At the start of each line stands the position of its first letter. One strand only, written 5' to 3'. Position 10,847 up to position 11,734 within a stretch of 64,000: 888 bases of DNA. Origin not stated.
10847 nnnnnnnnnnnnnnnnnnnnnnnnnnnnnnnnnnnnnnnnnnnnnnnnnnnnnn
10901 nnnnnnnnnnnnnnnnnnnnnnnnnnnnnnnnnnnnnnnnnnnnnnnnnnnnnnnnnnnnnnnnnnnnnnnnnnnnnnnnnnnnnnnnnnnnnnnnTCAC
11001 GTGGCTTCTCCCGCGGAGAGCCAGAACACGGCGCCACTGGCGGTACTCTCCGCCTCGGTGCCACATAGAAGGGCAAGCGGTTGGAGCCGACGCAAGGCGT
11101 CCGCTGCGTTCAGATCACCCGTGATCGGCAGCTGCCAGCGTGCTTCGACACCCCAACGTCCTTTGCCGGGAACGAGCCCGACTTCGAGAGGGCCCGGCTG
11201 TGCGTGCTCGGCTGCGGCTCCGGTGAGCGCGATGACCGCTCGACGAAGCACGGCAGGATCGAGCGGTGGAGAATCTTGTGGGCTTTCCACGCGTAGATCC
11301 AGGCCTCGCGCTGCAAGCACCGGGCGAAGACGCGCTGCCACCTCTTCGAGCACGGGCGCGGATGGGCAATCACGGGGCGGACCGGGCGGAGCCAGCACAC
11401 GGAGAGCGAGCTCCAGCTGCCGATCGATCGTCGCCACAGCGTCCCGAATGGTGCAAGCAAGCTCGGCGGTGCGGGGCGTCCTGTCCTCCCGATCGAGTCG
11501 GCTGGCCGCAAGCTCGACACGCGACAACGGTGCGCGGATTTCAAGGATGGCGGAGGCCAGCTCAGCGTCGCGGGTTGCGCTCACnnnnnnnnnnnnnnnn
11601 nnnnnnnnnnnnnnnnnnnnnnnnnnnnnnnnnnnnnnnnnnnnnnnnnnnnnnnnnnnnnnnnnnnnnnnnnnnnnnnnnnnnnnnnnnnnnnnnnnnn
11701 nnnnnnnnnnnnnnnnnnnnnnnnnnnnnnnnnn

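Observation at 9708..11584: A degenerate two-component pair: a kinase-like protein without the His, coupled to a sigma-54 activator whose receiver lacks the Asp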

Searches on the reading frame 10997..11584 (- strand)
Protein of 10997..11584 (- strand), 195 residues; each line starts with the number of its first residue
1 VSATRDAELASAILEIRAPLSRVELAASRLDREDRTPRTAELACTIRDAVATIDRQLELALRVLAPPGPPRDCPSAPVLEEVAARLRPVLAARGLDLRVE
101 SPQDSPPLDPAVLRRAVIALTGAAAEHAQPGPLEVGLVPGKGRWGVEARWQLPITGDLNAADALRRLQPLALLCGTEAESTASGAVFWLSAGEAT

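Call 3: search_protein_families(library=pfam, proteins=[window:10997-11584:-], max_evalue=1)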
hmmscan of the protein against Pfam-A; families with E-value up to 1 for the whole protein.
window:10997-11584:- (195 aa): 1 family
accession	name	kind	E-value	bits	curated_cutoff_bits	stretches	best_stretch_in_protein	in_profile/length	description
PF00512.31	HisKA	-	0.085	13.4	26.9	1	15-58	12-48/66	His Kinase A (phospho-acceptor) domain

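Call 4: search_protein_families(library=ncbifam, proteins=[window:10997-11584:-], max_evalue=1)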
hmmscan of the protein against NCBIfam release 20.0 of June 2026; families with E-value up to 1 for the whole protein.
window:10997-11584:- (195 aa): 1 family
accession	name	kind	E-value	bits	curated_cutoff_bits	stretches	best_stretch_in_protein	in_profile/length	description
NF047496.1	HK_LIC11548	equivalog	0.2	10.4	750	1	15-58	370-413/589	LIC_11548 family sensor histidine kinase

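Call 5: find_homologous_proteins(query=window:10997-11584:-, max_evalue=0.001)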
Query window:10997-11584:- (195 aa): 11 proteins with E <= 0.001 among 8000 candidates.
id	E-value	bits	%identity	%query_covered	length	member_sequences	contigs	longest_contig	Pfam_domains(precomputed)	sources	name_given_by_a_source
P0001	4.9e-107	374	94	100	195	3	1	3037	-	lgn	-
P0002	3.6e-95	335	86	99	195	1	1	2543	-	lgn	-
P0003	4.8e-80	286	76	98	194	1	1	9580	-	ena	-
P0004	1.6e-78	281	77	99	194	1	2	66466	-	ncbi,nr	ncbi:MAG: HAMP domain-containing histidine kinase [bacterium]|nr:HAMP domain-containing histidine ki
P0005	1.7e-71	258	71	97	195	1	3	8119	-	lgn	-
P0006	9.0e-63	229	68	97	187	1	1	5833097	-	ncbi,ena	-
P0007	2.0e-43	166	52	100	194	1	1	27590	-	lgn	-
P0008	1.4e-40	157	51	98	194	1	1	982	-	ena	-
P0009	3.5e-30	123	51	76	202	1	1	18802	-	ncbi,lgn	-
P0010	1.8e-24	104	45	94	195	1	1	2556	-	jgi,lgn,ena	-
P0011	6.1e-4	38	51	43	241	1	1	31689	-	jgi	-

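Call 8: find_encoding_contigs(protein=P0006, flank=10000, max_places=3)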
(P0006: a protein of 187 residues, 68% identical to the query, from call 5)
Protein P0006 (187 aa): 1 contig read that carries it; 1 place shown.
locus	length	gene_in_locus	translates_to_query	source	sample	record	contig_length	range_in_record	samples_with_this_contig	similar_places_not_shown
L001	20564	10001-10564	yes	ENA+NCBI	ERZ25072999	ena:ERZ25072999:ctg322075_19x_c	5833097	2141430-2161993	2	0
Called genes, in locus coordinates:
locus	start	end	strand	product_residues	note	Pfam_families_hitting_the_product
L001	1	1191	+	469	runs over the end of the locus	PF02465:FliD_N, PF07195:FliD_C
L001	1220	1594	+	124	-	PF02561:FliS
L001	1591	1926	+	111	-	PF05400:FliT (weak)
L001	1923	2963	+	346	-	PF00072:Response_reg (weak)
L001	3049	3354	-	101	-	-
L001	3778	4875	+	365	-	PF00990:GGDEF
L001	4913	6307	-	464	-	PF00890:FAD_binding_2, PF01134:GIDA (faint), PF01262:AlaDh_PNT_C (faint), PF01266:DAO (faint), PF07992:Pyr_redox_2, PF12831:FAD_oxidored, PF00070:Pyr_redox, PF02852:Pyr_redox_dim, +3 more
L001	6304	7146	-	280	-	PF08668:HDOD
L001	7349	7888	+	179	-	-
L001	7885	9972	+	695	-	-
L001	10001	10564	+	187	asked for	-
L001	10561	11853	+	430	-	PF00158:Sigma54_activat, PF14532:Sigma54_activ_2, PF07728:AAA_5, PF25601:AAA_lid_14, PF02954:HTH_8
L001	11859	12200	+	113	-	PF04237:YjbR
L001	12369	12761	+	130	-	PF00460:Flg_bb_rod (faint)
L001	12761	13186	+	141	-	PF00460:Flg_bb_rod (faint), PF06429:Flg_bbr_C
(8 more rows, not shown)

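Call 9: find_encoding_contigs(protein=P0007, flank=8000, max_places=3)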
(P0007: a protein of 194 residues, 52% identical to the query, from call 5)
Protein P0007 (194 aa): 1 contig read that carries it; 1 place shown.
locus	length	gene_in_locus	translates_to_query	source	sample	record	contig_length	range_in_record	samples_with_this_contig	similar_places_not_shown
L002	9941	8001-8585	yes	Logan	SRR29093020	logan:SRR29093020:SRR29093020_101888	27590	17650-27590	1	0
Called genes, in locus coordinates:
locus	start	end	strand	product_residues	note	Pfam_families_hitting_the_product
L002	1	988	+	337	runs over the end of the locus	PF00072:Response_reg (weak)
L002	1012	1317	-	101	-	-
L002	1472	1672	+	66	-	-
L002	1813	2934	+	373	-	PF00990:GGDEF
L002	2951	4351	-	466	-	PF07992:Pyr_redox_2, PF12831:FAD_oxidored, PF13450:NAD_binding_8 (faint), PF13738:Pyr_redox_3, PF00070:Pyr_redox, PF02852:Pyr_redox_dim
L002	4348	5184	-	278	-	PF08668:HDOD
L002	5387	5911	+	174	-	-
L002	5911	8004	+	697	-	-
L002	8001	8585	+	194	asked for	-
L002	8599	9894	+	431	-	PF00158:Sigma54_activat, PF14532:Sigma54_activ_2, PF07728:AAA_5 (weak), PF25601:AAA_lid_14, PF02954:HTH_8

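Call 10: find_related_loci(query=A1, collection=genome_contigs, flank=6000)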
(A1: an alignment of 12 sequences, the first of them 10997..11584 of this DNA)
Query A1 (195 aa) in genome_contigs; peptide patterns used: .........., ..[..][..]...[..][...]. (x = any residue, [..] = any of these).
246 stretches matched a pattern; 5 encode a relative of the query (tblastn E <= 1e-3); 5 distinct loci.
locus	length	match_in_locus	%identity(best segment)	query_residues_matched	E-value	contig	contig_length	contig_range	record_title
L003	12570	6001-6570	76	3-193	6e-83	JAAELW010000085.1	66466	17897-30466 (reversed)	MAG: bacterium isolate Bpl_16 BplG_CONTIG887906, whole genome shotgun sequence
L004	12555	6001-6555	67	1-190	1e-51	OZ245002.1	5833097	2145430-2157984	MAG: Myxococcota bacterium isolate 641f811d-2bae-4d89-87bb-445edc559d6d genome assembly, chromosome: 1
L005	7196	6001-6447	51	3-151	2e-31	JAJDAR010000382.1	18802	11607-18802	MAG: Deltaproteobacteria bacterium isolate OFTM245 OFTM245_381, whole genome shotgun sequence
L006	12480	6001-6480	38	10-165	3e-16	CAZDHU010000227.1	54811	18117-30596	MAG TPA_asm: uncultured Myxococcaceae bacterium isolate binchicken_co200_49 genome assembly, contig: k141_330724, whole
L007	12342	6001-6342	41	1-115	5e-10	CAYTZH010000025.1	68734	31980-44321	MAG TPA_asm: uncultured Spirochaetales bacterium isolate SRP128890_co1_152 genome assembly, contig: NODE_666_length_6873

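Call 13: search_solved_structures(query=window:10997-11584:-, max_evalue=10, show_alignments=5)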
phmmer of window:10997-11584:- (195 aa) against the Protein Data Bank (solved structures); distinct sequences matched with E-value up to 10: 0.
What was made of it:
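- Tried and rejected: Plain phmmer of the 195-aa protein against PDB found nothing (call 13).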

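Call 14: search_protein_representatives(protein=window:10997-11584:-)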
Query: 195 residues. Proteins with E-value up to 0.001 (for the whole library): 138; up to 1e-10: 35; up to 1e-30: 2. The best 138 are listed.
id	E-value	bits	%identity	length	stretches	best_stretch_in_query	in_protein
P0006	2.9e-63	229.3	70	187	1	1-191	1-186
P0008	4.5e-41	156.9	51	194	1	2-194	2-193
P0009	1.1e-30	123.0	48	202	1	3-190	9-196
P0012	1.3e-26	109.8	41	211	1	3-190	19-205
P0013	1.2e-23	100.1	43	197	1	7-192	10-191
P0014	4.0e-22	95.1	43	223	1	12-190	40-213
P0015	6.6e-20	87.9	41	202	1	2-194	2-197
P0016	1.7e-18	83.3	44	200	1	3-191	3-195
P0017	2.5e-18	82.8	39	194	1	1-191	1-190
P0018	8.4e-18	81.0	42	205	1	9-167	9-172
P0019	1.0e-17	80.8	44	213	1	2-148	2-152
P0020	2.9e-17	79.3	40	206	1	4-186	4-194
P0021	3.3e-17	79.1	37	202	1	1-191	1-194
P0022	6.7e-15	71.6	43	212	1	4-162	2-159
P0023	4.6e-14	68.8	44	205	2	4-141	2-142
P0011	1.9e-04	37.5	45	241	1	13-118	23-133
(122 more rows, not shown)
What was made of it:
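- A search of 1.84 billion representatives found 138 matching proteins, nearly all about 200 aa (call 14).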

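Call 22: find_homologous_proteins(query=A2, max_evalue=0.001)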
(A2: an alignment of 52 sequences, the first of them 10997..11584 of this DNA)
Query A2 (52 sequences) (195 aa, profile of the alignment): 21 proteins with E <= 0.001 among 8000 candidates.
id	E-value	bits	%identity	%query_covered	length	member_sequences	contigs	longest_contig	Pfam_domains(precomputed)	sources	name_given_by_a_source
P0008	3.6e-57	212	51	98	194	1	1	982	-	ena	-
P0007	9.3e-57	210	52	100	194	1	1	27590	-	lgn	-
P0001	3.0e-54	202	94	100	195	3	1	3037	-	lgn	-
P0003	7.3e-54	201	76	98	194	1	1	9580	-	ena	-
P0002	8.2e-54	201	86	99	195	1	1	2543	-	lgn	-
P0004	9.5e-54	200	77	99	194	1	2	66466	-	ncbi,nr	ncbi:MAG: HAMP domain-containing histidine kinase [bacterium]|nr:HAMP domain-containing histidine ki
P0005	4.4e-53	198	71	97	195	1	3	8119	-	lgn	-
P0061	1.4e-50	190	38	67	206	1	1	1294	-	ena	-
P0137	4.2e-49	185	41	45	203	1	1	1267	-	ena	-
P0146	2.1e-48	183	34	95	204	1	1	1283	-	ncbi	-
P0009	1.4e-47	180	51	76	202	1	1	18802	-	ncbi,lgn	-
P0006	2.0e-47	180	68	97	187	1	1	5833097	-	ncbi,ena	-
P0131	5.4e-37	146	32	89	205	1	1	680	-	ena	-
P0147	9.6e-37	145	31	98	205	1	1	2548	-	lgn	-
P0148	1.9e-34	137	36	62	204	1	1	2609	-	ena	-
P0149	3.4e-31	127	39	61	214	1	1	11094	-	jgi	jgi:hypothetical protein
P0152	1.3e-28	118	35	76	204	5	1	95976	-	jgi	jgi:light-regulated signal transduction histidine kinase (bacteriophytochrome)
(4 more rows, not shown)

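Call 28: predict_structure(alignment_id=A3)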
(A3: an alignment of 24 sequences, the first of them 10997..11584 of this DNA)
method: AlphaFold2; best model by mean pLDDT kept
length: 195 residues; sequences in the alignment: 24
mean_pLDDT: 83.8   pTM: 0.61
mean pLDDT of the five models: 83.8, 83.7, 82.7, 81.2, 80.0
residues with pLDDT >= 90: 81; 70-90: 90; 50-70: 21; < 50: 3
segments of 3 or more residues with pLDDT < 50: 193-195
pLDDT, mean of each block of 10 residues (from residue 1): 71 88 94 92 95 87 65 80 92 93 79 89 89 92 89 64 79 85 88 47
secondary structure, 60 per line:
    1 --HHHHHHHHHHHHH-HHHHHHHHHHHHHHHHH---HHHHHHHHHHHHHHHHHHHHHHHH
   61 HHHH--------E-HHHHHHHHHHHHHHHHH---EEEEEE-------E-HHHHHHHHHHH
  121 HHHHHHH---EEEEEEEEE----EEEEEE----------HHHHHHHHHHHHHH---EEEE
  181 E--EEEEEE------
elements in order: H3-15 H17-33 H37-64 H75-91 E95-100 H110-127 E131-139 E144-149 H160-173 E177-181 E184-189
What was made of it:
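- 10997..11584 (-): Stand-alone histidine pseudokinase, 195 aa. It has a DHp-like hairpin (aa 3-64) and a CA-like alpha/beta domain (aa 75-190), with no sensor domain. AF2 pLDDT 83.8 (call 28).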

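Call 31: fold_search(model_id=the predicted structure, library=pdb)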
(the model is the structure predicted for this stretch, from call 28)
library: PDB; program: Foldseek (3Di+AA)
matches with E <= 10: 563; with E <= 0.001: 204
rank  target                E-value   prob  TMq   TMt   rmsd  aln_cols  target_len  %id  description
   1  7n0e_B                6.5e-08  1.00  0.51  0.51   6.8       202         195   17  Co-complex of the histidine kinase region of RetS and the dimerization and histidine phosphotransfer domain of GacS (released 2022-03-09)
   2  9jfj_C                1.1e-07  1.00  0.61  0.53   6.4       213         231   14  Crystal structure of the cytoplasmic domain of ZraS in ADP-bound form (released 2025-03-26)
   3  9jfj_A                1.4e-07  1.00  0.70  0.61   4.9       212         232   16  Crystal structure of the cytoplasmic domain of ZraS in ADP-bound form (released 2025-03-26)
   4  7z8n_A                1.5e-07  1.00  0.47  0.34   8.3       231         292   20  GacS histidine kinase from Pseudomonas aeruginosa (released 2022-07-13)
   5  4biu_E                1.9e-07  1.00  0.60  0.52   4.9       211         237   17  Crystal structure of CpxAHDC (orthorhombic form 1) (released 2014-02-12)
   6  6qrj                  2.6e-07  1.00  0.53  0.27   6.9       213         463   18  Crystal structure of ShkA full-length in complex with AMPPNP (released 2020-01-08)
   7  6dk7_E                4.0e-07  1.00  0.44  0.39   9.7       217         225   18  RetS histidine kinase region with cobalt (released 2019-03-20)
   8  6dk7_C                4.2e-07  1.00  0.47  0.42   8.9       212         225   19  RetS histidine kinase region with cobalt (released 2019-03-20)
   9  6dk8_F                5.4e-07  1.00  0.52  0.47   8.7       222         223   17  RetS kinase region without cobalt (released 2019-03-20)
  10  4biz_F                5.7e-07  1.00  0.57  0.51   5.8       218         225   16  Crystal structure of CpxAHDC (orthorhombic form 2) (released 2014-04-23)
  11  4biv_A                6.1e-07  1.00  0.48  0.38   6.6       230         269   17  Crystal structure of CpxAHDC (trigonal form) (released 2014-02-12)
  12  6dk8_B                6.5e-07  1.00  0.54  0.49   6.2       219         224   17  RetS kinase region without cobalt (released 2019-03-20)
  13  7ltq_B                6.5e-07  1.00  0.40  0.32  13.6       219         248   21  Crystal Structure of a histidine kinase from Burkholderia ambifaria MC40-6 (released 2021-03-17)
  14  7cch                  6.9e-07  1.00  0.53  0.53   7.2       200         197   12  Acinetobacter baumannii histidine kinase AdeS (released 2021-06-23)
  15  9eut_A                6.9e-07  1.00  0.50  0.16   9.3       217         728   18  Cryo-EM structure of the full-length Pseudomonas aeruginosa bacteriophytochrome in its Pr state (released 2024-09-04)
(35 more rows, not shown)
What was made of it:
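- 10997..11584 (-): All top 50 Foldseek hits are kinase cores, at E about 1e-7 to 5e-6 (call 31).
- On HisKA-type histidine kinase: All top 50 Foldseek PDB hits are kinase cores, with TM up to 0.70 (call 31).
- RetS and DivL are among the structural matches (call 31).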

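Call 32: find_encoding_contigs(protein=P0152, flank=7000, max_places=2)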
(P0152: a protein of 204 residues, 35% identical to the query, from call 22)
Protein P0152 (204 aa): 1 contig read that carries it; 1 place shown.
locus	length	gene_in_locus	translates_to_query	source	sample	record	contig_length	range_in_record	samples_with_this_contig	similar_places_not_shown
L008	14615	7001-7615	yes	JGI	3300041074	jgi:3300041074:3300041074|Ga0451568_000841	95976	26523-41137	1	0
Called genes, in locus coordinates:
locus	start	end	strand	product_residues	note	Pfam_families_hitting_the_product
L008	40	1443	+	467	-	PF02465:FliD_N, PF07195:FliD_C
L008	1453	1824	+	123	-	PF02561:FliS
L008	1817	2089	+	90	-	-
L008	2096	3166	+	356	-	-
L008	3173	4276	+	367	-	PF00990:GGDEF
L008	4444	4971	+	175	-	PF07238:PilZ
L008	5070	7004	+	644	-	PF13174:TPR_6 (faint)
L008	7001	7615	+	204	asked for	-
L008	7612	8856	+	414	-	PF00158:Sigma54_activat, PF14532:Sigma54_activ_2, PF25601:AAA_lid_14, PF02954:HTH_8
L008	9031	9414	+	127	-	PF00460:Flg_bb_rod (faint)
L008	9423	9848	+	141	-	PF00460:Flg_bb_rod (weak), PF06429:Flg_bbr_C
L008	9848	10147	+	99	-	PF02049:FliE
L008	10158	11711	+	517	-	PF01514:YscJ_FliF, PF08345:YscJ_FliF_C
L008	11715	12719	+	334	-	PF03448:MgtE_N (faint), PF14842:FliG_N, PF14841:FliG_M, PF01706:FliG_C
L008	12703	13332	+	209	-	PF02108:FliH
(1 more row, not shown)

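Call 33: find_encoding_contigs(protein=P0011, flank=7000, max_places=2)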
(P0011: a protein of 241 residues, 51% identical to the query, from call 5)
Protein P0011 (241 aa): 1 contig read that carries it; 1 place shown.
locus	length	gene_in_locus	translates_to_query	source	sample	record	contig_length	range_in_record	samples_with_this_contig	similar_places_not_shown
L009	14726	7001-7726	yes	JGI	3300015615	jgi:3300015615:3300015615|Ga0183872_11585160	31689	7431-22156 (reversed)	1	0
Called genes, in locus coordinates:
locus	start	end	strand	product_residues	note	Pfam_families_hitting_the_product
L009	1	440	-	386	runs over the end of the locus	-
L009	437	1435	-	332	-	PF03102:NeuB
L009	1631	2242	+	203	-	PF26154:DUF8042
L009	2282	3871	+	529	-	PF02465:FliD_N, PF07195:FliD_C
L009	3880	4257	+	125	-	-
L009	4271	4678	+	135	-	-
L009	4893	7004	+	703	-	-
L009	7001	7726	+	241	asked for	-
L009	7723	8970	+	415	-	PF00158:Sigma54_activat, PF02954:HTH_8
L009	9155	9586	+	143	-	PF00460:Flg_bb_rod (weak)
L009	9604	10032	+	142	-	PF00460:Flg_bb_rod (weak), PF06429:Flg_bbr_C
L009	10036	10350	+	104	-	PF02049:FliE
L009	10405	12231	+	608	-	PF01514:YscJ_FliF, PF08345:YscJ_FliF_C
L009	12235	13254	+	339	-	PF03448:MgtE_N (faint), PF14842:FliG_N, PF14841:FliG_M, PF01706:FliG_C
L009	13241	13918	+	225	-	PF02108:FliH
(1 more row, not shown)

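Call 34: find_encoding_contigs(protein=P0149, flank=7000, max_places=2)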
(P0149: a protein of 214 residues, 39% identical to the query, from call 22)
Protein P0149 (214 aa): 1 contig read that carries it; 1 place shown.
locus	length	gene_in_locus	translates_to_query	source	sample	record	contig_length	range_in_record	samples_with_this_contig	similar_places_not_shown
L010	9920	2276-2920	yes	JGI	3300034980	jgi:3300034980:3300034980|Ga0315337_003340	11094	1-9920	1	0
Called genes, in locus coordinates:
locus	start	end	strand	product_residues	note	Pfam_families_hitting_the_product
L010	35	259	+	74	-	-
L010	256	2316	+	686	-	PF13174:TPR_6 (faint)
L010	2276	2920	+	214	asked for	-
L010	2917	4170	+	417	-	PF00158:Sigma54_activat, PF14532:Sigma54_activ_2, PF25601:AAA_lid_14, PF02954:HTH_8, PF18024:HTH_50 (faint)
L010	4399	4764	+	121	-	-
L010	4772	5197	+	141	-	PF00460:Flg_bb_rod (weak), PF06429:Flg_bbr_C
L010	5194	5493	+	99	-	PF02049:FliE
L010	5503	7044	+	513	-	PF01514:YscJ_FliF, PF08345:YscJ_FliF_C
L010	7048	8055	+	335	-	PF03448:MgtE_N (faint), PF14842:FliG_N, PF14841:FliG_M, PF01706:FliG_C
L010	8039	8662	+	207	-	PF02108:FliH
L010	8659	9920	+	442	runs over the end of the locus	PF00006:ATP-synt_ab, PF18269:T3SS_ATPase_C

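Call 38: find_related_loci(query=A3, collection=metagenome_contigs, flank=5000)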
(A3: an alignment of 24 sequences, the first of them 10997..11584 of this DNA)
Query A3 (195 aa) in metagenome_contigs; peptide patterns used: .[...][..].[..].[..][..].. (x = any residue, [..] = any of these).
304 stretches matched a pattern; 4 encode a relative of the query (tblastn E <= 1e-3); 4 distinct loci.
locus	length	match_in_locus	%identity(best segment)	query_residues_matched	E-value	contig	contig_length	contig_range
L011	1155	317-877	45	6-189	2e-31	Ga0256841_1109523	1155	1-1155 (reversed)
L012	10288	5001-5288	35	1-95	2e-10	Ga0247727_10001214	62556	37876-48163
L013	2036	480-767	40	1-95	2e-10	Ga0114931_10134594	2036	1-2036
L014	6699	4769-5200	42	3-148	3e-8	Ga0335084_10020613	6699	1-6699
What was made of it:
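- Tried and rejected: The 24-sequence alignment gave only four further loci (call 38), too few pairs for coevolution analysis.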
